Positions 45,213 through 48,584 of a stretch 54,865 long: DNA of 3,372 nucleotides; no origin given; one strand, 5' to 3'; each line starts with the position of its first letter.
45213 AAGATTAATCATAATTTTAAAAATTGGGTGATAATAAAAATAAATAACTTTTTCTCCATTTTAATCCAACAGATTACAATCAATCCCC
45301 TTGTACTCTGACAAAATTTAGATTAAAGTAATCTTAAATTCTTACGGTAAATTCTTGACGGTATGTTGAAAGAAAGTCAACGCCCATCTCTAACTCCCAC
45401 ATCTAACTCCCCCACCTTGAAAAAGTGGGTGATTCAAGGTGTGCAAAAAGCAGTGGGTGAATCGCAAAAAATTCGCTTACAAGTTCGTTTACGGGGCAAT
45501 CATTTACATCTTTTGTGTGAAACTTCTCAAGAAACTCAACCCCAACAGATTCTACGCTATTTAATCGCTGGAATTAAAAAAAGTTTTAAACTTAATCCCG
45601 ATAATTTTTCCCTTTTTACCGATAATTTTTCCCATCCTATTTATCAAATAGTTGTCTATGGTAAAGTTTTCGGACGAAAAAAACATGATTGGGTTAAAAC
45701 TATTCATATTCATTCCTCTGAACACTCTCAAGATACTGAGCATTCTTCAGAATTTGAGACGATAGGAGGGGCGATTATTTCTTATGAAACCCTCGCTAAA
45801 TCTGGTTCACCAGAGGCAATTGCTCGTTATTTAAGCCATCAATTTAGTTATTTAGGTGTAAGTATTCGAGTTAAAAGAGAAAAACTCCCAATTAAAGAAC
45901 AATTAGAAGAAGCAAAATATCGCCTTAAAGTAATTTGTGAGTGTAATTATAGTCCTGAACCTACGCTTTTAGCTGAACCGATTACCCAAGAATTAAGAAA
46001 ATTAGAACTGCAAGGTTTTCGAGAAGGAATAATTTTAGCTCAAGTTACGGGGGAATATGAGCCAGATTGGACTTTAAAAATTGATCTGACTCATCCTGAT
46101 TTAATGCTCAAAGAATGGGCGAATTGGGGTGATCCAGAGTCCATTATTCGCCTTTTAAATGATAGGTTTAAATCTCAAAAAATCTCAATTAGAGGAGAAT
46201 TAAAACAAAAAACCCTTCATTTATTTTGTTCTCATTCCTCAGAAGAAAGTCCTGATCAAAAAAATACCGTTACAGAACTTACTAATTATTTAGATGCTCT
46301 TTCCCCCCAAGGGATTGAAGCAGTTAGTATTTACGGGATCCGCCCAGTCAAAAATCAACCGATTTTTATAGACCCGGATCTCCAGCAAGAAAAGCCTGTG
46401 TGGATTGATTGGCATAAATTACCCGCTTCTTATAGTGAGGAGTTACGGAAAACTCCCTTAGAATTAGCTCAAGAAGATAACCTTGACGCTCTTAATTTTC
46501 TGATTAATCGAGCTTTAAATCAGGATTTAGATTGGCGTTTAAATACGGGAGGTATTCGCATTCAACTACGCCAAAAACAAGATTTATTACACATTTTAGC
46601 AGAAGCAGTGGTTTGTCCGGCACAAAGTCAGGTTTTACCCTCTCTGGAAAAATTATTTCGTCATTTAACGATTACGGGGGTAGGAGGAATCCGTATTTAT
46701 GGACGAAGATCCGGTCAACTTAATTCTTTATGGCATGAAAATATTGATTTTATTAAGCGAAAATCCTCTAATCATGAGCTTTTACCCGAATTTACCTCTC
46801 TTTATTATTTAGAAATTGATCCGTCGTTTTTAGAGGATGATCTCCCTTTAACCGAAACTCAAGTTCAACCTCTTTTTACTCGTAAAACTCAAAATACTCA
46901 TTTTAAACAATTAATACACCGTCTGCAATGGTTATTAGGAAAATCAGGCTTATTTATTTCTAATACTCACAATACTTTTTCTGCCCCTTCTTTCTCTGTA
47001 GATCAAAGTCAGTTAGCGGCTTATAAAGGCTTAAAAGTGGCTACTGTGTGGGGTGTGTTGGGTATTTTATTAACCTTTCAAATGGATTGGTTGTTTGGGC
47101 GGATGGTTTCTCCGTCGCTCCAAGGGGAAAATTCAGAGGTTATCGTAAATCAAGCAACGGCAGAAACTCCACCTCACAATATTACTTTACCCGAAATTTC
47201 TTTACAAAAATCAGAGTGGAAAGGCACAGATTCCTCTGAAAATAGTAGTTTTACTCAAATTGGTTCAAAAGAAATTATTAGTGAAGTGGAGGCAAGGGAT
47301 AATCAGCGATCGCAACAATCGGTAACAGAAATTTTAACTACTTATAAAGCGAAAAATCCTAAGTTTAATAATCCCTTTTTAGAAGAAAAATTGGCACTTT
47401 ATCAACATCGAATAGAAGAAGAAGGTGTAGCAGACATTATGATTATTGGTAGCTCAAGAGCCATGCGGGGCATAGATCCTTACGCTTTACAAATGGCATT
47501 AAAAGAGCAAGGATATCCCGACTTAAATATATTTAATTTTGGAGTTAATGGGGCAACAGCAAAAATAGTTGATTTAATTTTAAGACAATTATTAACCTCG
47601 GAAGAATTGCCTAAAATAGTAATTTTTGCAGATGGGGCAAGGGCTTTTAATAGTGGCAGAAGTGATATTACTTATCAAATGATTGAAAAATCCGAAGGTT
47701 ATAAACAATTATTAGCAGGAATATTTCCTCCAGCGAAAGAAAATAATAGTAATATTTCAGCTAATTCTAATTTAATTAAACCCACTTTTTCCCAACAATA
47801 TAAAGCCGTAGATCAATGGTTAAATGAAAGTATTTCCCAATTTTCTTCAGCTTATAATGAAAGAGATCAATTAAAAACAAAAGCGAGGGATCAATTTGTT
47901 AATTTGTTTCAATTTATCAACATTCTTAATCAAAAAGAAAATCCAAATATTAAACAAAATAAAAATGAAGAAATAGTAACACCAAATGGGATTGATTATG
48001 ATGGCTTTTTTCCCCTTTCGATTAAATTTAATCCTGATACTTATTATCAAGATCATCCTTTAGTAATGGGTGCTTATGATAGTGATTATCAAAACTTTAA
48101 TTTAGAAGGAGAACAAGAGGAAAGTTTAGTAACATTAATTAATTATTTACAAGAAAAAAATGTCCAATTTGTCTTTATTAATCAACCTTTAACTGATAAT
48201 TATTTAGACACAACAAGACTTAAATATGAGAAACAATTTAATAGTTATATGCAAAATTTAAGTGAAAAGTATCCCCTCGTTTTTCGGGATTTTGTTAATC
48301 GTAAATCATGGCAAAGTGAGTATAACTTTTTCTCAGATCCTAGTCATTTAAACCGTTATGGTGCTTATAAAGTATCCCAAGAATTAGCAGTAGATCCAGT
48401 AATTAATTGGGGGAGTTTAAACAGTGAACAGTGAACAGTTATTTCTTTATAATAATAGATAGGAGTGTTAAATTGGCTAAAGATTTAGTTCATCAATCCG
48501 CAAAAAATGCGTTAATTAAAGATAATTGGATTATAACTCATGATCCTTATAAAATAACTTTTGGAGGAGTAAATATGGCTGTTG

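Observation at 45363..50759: XisH-XisI pair embedded inside an SGNH + MBOAT O-acylation operon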

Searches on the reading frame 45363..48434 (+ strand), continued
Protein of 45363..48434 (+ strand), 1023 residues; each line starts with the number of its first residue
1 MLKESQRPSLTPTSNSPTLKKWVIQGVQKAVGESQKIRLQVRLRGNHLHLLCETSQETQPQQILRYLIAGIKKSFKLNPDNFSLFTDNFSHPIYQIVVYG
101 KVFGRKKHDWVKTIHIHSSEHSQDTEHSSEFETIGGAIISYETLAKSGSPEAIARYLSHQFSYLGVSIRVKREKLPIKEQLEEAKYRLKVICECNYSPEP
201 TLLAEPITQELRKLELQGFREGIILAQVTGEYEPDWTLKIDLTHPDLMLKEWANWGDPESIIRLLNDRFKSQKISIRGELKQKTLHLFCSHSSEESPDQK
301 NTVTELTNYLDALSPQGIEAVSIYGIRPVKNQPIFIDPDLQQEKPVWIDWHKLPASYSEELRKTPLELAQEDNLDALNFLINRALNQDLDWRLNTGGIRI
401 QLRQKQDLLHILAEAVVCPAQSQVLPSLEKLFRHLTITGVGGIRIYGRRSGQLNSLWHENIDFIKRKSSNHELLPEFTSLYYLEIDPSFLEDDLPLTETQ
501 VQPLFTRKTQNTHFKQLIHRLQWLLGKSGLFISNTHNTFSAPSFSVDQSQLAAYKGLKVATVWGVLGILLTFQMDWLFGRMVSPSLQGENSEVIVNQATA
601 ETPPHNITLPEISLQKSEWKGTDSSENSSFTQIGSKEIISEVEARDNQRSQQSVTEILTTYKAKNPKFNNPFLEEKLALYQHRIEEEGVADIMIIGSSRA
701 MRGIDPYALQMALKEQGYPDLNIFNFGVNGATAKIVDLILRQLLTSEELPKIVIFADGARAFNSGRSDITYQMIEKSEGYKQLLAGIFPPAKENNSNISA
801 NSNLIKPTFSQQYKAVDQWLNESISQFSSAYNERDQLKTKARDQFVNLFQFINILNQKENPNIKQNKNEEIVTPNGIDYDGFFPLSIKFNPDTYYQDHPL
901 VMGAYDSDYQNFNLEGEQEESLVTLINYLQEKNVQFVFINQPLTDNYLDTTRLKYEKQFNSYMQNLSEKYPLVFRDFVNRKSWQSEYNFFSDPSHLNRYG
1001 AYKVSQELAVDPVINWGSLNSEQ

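Call 18: find_encoding_contigs(protein=P0001, flank=10000, max_places=3)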
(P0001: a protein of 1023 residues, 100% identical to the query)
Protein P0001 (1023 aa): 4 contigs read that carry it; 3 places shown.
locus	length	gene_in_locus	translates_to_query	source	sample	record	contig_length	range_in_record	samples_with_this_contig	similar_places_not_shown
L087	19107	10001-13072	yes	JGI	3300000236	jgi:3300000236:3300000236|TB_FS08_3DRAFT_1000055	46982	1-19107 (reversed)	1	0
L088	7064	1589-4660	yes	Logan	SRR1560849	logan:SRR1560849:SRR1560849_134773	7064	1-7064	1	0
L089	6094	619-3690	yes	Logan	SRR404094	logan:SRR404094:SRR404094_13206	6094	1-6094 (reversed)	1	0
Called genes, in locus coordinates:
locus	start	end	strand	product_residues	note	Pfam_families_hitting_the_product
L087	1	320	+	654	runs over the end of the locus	PF00862:GT-B_Sucrose_synth, PF13439:Glyco_transf_4, PF13579:Glyco_trans_4_4, PF08282:Hydrolase_3 (faint), PF00534:Glycos_transf_1, PF13692:Glyco_trans_1_4, PF05116:S6PP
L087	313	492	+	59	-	PF05116:S6PP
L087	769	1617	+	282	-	PF05116:S6PP, PF08282:Hydrolase_3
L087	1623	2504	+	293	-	PF00294:PfkB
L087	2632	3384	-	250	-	PF02571:CbiJ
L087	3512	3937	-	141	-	PF02531:PsaD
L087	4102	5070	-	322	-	PF01207:Dus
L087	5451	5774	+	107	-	PF28241:T4P_EbsA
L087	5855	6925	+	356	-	PF13500:AAA_26, PF07085:DRTGG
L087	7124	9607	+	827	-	PF00512:HisKA, PF02518:HATPase_c, PF00072:Response_reg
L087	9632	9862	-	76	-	-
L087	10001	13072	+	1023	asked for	PF07611:DUF1574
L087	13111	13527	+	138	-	PF08814:XisH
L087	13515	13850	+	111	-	PF08869:XisI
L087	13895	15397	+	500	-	PF03062:MBOAT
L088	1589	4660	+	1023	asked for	PF07611:DUF1574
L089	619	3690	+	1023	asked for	PF07611:DUF1574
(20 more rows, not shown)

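Call 19: search_protein_families(library=pfam, proteins=[P0008, P0022, P0084, L081:11248-11418:+, L082:11248-11460:+], max_evalue=1)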
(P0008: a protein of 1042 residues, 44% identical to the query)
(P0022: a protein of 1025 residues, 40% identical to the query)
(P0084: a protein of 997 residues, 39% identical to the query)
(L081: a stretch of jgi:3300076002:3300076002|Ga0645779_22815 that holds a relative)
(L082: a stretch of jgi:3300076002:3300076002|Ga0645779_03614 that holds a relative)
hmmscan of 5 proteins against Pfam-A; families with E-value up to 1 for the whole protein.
P0008 (1042 aa): 2 families
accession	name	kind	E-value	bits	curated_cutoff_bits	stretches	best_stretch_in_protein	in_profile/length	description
PF07611.17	DUF1574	-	1.2e-07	31.8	29.1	1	710-1016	65-326/342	Protein of unknown function (DUF1574)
PF13472.12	Lipase_GDSL_2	-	0.0051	17.8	32.9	0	941-1020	88-175/178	GDSL-like Lipase/Acylhydrolase family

P0022 (1025 aa): 5 families
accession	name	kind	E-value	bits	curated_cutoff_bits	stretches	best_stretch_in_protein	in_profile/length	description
PF07611.17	DUF1574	-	1.8e-05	24.7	29.1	1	905-998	232-326/342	Protein of unknown function (DUF1574)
PF25182.1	NonGDSL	-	0.00028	20.7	80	1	672-757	12-104/220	Non-GDSL lipase-like family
PF12691.13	Phage_tail_terminator_6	-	0.048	14.2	23.8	0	176-214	41-79/118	Bacteriophage tail terminator protein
PF04914.18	DltD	-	0.14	11.9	22.7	1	925-1010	257-343/348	DltD protein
PF04075.20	F420H2_quin_red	-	0.17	12.4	22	0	88-123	57-93/130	F420H(2)-dependent quinone reductase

P0084 (997 aa): 2 families
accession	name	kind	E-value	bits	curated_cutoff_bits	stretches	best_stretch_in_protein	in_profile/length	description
PF07611.17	DUF1574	-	5.8e-11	42.8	29.1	1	646-974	47-327/342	Protein of unknown function (DUF1574)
PF22888.1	FIMAH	-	0.91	10.6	24.8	0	756-797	5-46/81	FIMAH domain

L081:11248-11418:+ (56 aa): 0 families

L082:11248-11460:+ (70 aa): 0 families

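Call 28: list_cluster_members(proteins=[window:45363-48434:+, window:48473-48889:+, window:48877-49212:+, window:49257-50759:+, window:44994-45224:-])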
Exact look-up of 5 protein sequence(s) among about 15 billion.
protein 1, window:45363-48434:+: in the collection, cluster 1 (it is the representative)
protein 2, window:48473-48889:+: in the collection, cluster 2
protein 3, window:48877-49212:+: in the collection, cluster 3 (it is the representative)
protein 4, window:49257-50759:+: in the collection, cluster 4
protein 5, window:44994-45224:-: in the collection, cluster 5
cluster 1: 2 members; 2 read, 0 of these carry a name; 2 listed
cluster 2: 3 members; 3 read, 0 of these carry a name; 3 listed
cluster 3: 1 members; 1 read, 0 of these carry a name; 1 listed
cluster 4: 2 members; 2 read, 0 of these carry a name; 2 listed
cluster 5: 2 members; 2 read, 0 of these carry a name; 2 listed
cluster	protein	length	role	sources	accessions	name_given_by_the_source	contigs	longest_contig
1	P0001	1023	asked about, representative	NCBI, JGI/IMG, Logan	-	-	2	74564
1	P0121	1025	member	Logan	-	-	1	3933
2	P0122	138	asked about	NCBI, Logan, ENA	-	-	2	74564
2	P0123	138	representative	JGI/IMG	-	-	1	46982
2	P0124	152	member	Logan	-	-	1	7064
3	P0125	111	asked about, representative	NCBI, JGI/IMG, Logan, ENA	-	-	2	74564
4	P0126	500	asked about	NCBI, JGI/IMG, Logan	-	-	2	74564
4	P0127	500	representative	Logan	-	-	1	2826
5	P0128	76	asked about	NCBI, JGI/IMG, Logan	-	-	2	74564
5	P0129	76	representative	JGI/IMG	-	-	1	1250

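Call 36: search_protein_families(library=padloc, proteins=[window:45363-48434:+], max_evalue=0.01)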
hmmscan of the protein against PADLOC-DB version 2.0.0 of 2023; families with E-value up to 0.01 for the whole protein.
window:45363-48434:+ (1023 aa): 0 families

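Call 44: search_protein_families(library=ncbifam, proteins=[L082:11248-11460:+], max_evalue=1)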
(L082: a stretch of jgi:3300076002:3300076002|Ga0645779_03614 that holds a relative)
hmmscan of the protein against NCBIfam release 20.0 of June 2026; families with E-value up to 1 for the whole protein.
L082:11248-11460:+ (70 aa): 0 families

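Call 50: search_solved_structures(query=A1, max_evalue=10)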
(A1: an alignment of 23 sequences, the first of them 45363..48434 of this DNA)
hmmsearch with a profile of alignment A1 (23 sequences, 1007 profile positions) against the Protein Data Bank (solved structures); distinct sequences matched with E-value up to 10: 1.
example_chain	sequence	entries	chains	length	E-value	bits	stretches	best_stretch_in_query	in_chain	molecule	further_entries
9mrb_A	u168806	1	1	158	1.8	9.5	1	80-171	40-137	dad_t1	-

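Call 76: search_protein_families(library=pfam, proteins=[L001:12996-14135:+, L001:4110-7250:-, L022:3432-3737:-, L022:3898-4272:+, L018:14961-15386:-, L040:12176-13567:+, L015:12829-14241:-], max_evalue=0.001)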
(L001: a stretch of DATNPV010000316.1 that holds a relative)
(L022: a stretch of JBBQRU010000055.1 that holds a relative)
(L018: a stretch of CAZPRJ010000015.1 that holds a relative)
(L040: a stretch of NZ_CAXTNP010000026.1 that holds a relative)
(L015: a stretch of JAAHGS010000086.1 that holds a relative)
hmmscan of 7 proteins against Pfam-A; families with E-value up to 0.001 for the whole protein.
L001:12996-14135:+ (379 aa): 1 family
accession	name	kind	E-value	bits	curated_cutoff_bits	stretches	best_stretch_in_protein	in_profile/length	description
PF00124.24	Photo_RC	-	6.8e-92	307.8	27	1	47-344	1-256/260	Photosynthetic reaction centre protein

L001:4110-7250:- (1046 aa): 1 family
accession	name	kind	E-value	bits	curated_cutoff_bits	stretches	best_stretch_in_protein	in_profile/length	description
PF00311.23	PEPcase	-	0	1241.5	22.4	1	22-1046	1-919/919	Phosphoenolpyruvate carboxylase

L022:3432-3737:- (101 aa): 1 family
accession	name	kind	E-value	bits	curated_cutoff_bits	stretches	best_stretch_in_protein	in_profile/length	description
PF13319.11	DUF4090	-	1.9e-41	140.6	22.7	1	14-97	1-84/84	Protein of unknown function (DUF4090)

L022:3898-4272:+ (124 aa): 0 families

L018:14961-15386:- (141 aa): 3 families
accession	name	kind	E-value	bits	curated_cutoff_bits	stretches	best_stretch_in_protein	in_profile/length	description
PF00805.28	Pentapeptide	-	9.8e-25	86.2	20.2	2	76-113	2-39/40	Pentapeptide repeats (8 copies)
PF13599.13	Pentapeptide_4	-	6.6e-18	65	38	2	56-127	2-73/78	Pentapeptide repeat region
PF13576.12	Pentapeptide_3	-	2.9e-07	31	27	1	66-104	5-46/48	Pentapeptide repeats (9 copies)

L040:12176-13567:+ (463 aa): 7 families
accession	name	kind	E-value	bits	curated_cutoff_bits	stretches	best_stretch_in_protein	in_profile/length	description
PF00390.24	malic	-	2.3e-30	106.2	23.1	1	108-227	17-182/182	Malic enzyme, N-terminal domain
PF03949.21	Malic_M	-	1.6e-29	103.4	23.5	1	241-455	3-257/258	Malic enzyme, NAD binding domain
PF13291.12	ACT_4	-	1.9e-08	35.3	27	1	7-80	2-76/80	ACT domain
PF01842.31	ACT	-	1.5e-06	28.3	27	1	13-77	2-65/66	ACT domain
PF22629.2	ACT_AHAS_ss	-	2e-05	25.1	27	1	17-79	4-65/67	AHAS small subunit-like ACT domain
PF01262.27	AlaDh_PNT_C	-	6.9e-05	22.8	23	1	262-358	27-129/214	Alanine dehydrogenase/PNT, C-terminal domain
PF00208.27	ELFV_dehydrog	-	0.00079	19.6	23.4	0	254-318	22-86/241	Glutamate/Leucine/Phenylalanine/Valine dehydrogenase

L015:12829-14241:- (470 aa): 5 families
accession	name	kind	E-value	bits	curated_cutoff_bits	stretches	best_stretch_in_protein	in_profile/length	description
PF02518.31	HATPase_c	-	7.5e-31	107.3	26.4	1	346-454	2-110/111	Histidine kinase-, DNA gyrase B-, and HSP90-like ATPase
PF00072.30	Response_reg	-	7.4e-28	97.4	30.2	1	35-147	1-111/111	Response regulator receiver domain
PF00512.31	HisKA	-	7.2e-12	45.6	26.9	1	233-298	2-64/66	His Kinase A (phospho-acceptor) domain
PF14501.12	HATPase_c_5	-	0.00018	21.8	22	0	350-440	6-91/102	GHKL domain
PF13581.12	HATPase_c_2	-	0.00091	19.7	27.4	0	349-429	31-110/127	Histidine kinase-like ATPase domain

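Call 82: find_encoding_contigs(protein=P0004, flank=5000, max_places=2)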
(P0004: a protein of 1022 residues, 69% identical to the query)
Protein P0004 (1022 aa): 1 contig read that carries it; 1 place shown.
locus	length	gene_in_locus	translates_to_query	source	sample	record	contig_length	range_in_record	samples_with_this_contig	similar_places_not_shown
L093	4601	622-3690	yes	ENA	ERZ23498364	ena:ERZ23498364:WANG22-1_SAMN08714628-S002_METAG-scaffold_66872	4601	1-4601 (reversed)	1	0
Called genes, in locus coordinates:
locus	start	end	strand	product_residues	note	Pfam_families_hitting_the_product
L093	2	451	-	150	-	?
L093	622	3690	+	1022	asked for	PF07611:DUF1574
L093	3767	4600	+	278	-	?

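Call 83: find_encoding_contigs(protein=P0006, flank=5000, max_places=2)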
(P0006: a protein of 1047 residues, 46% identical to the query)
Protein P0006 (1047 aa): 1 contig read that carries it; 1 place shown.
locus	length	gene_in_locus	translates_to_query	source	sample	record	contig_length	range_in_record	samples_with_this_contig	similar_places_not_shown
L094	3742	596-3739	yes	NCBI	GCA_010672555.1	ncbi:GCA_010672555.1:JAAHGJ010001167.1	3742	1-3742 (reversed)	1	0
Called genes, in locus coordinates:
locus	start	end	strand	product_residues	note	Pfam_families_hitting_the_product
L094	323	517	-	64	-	-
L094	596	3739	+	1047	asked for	PF07611:DUF1574 (faint)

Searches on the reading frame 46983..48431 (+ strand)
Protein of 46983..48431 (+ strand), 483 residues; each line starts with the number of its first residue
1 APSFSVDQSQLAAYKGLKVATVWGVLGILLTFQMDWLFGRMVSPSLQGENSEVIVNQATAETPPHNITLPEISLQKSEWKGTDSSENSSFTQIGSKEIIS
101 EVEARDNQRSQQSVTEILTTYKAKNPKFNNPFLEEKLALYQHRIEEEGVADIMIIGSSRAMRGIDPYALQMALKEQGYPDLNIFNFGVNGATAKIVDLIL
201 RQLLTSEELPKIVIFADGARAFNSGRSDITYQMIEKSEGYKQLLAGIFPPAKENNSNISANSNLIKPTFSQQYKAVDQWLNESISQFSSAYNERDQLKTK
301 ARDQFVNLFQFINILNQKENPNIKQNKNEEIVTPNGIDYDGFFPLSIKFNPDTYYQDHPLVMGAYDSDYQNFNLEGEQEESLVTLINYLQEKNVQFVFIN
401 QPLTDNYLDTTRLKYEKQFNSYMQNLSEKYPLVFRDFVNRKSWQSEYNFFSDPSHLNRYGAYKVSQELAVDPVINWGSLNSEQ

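Call 54: predict_structure(alignment_id=A3)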
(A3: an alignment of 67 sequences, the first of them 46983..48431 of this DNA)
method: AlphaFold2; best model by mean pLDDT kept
length: 483 residues; sequences in the alignment: 67
mean_pLDDT: 78.3   pTM: 0.67
mean pLDDT of the five models: 78.3, 77.1, 77.1, 76.3, 73.1
residues with pLDDT >= 90: 263; 70-90: 59; 50-70: 61; < 50: 100
segments of 3 or more residues with pLDDT < 50: 1-5, 48-99, 255-271, 310-334
pLDDT, mean of each block of 10 residues (from residue 1): 48 75 89 81 54 37 40 41 44 44 61 84 94 96 96 94 95 96 96 97 97 96 93 97 92 55 43 60 61 67 64 41 37 66 93 94 87 96 98 98 96 96 98 96 95 95 98 93 54
secondary structure, 60 per line:
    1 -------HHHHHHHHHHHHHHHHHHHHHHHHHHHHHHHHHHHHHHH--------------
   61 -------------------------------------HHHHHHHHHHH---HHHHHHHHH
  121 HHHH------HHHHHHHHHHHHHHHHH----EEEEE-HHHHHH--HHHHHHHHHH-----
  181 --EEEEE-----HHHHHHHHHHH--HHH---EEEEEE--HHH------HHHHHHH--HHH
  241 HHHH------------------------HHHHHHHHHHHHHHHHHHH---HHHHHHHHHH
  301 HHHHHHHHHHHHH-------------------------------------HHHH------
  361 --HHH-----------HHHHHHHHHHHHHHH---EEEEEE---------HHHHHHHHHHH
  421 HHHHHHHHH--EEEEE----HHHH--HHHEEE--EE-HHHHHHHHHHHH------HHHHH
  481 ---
elements in order: H8-46 H98-108 H112-124 H131-147 E152-156 H158-163 H166-175 E183-187 H193-203 E212-217 H229-235 H238-244 H269-287 H291-313 H351-354 H377-391 E395-400 H410-429 E432-436 H441-444 E450-452 H458-469 H476-480

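Call 58: fold_search(model_id=the predicted structure, library=pdb)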
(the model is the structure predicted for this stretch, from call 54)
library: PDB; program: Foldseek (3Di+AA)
matches with E <= 10: 824; with E <= 0.001: 12
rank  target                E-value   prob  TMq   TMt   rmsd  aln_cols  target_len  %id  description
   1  6o93                  3.2e-06  1.00  0.38  0.44  13.8       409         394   14  D-alanyl transferase DltD from Enterococcus faecalis (released 2019-03-27)
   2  6pfx_B                5.1e-06  1.00  0.36  0.44  14.8       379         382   15  D-alanyl transferase DltD from Enterococcus faecium (released 2019-07-03)
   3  3bma_F                1.1e-05  1.00  0.36  0.43  14.8       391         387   18  Crystal structure of D-alanyl-lipoteichoic acid synthetase from Streptococcus pneumoniae R6 (released 2007-12-25)
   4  6pfx_A                1.1e-05  1.00  0.35  0.43  15.0       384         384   15  D-alanyl transferase DltD from Enterococcus faecium (released 2019-07-03)
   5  3bma_C                3.2e-05  1.00  0.34  0.40  13.4       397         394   17  Crystal structure of D-alanyl-lipoteichoic acid synthetase from Streptococcus pneumoniae R6 (released 2007-12-25)
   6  3bma_E                5.1e-05  1.00  0.36  0.43  13.2       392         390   16  Crystal structure of D-alanyl-lipoteichoic acid synthetase from Streptococcus pneumoniae R6 (released 2007-12-25)
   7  3bma_B                6.0e-05  1.00  0.37  0.44  12.7       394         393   16  Crystal structure of D-alanyl-lipoteichoic acid synthetase from Streptococcus pneumoniae R6 (released 2007-12-25)
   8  3bma_D                6.7e-05  1.00  0.36  0.43  14.8       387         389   16  Crystal structure of D-alanyl-lipoteichoic acid synthetase from Streptococcus pneumoniae R6 (released 2007-12-25)
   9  7dxm_B                2.0e-04  1.00  0.37  0.44  14.4       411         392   16  Crystal structure of DltD (released 2021-07-21)
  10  7dxm_C                3.4e-04  1.00  0.37  0.44  13.8       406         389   14  Crystal structure of DltD (released 2021-07-21)
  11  3bma_A                3.9e-04  1.00  0.36  0.42  13.0       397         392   17  Crystal structure of D-alanyl-lipoteichoic acid synthetase from Streptococcus pneumoniae R6 (released 2007-12-25)
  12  7dxm_A                8.5e-04  1.00  0.37  0.44  14.6       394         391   15  Crystal structure of DltD (released 2021-07-21)
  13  9hi5_A                1.2e-03  1.00  0.27  0.57   9.9       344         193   10  Structure of scaffold FI6-focused design_02 (released 2025-12-03)
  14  3p94_D                4.1e-03  1.00  0.27  0.56   7.5       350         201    9  Crystal structure of a GDSL-like Lipase (BDI_0976) from Parabacteroides distasonis ATCC 8503 at 1.93 A resolution (released 2010-11-03)
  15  3p94_C                4.6e-03  1.00  0.27  0.57   7.5       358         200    9  Crystal structure of a GDSL-like Lipase (BDI_0976) from Parabacteroides distasonis ATCC 8503 at 1.93 A resolution (released 2010-11-03)
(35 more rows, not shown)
